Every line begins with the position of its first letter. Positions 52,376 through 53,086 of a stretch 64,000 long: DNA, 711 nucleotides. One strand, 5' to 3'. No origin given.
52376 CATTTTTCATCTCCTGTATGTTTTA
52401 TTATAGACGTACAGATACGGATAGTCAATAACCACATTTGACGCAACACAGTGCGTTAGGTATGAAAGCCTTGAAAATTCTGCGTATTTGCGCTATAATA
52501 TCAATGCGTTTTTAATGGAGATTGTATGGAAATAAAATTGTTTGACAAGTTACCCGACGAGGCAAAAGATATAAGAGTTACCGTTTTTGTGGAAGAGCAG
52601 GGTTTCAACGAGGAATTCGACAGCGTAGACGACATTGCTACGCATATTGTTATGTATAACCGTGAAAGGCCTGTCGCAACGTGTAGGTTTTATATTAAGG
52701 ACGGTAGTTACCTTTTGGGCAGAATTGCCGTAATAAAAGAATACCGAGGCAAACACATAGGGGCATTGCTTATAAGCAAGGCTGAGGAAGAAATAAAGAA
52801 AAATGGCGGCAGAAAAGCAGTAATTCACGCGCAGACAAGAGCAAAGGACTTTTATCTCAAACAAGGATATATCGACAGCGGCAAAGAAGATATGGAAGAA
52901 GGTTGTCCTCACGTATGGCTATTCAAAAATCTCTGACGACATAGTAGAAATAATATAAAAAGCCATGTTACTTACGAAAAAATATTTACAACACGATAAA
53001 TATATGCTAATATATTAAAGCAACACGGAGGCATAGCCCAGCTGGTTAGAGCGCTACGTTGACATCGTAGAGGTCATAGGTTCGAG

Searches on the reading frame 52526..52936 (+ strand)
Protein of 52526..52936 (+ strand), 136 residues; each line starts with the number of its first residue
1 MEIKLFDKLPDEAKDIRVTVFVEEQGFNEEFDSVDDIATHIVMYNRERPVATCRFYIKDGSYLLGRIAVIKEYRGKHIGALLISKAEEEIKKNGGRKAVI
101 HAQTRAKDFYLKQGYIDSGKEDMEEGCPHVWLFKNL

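Call 56: search_protein_families(library=pfam, proteins=[window:52526-52936:+], max_evalue=0.001)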
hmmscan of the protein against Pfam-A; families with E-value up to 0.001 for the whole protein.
window:52526-52936:+ (136 aa): 4 families
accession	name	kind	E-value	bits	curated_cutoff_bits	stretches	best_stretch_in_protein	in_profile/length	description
PF13673.13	Acetyltransf_10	-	2.3e-14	53.9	23.6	1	21-130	16-122/128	Acetyltransferase (GNAT) domain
PF13508.13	Acetyltransf_7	-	1.2e-12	48.4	27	1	38-116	3-83/84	Acetyltransferase (GNAT) domain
PF00583.31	Acetyltransf_1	-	6.9e-12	46.1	20.7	1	32-115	26-116/116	Acetyltransferase (GNAT) family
PF13444.12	Acetyltransf_5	-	0.0004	21.5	22.4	0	17-58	2-52/102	Acetyltransferase (GNAT) domain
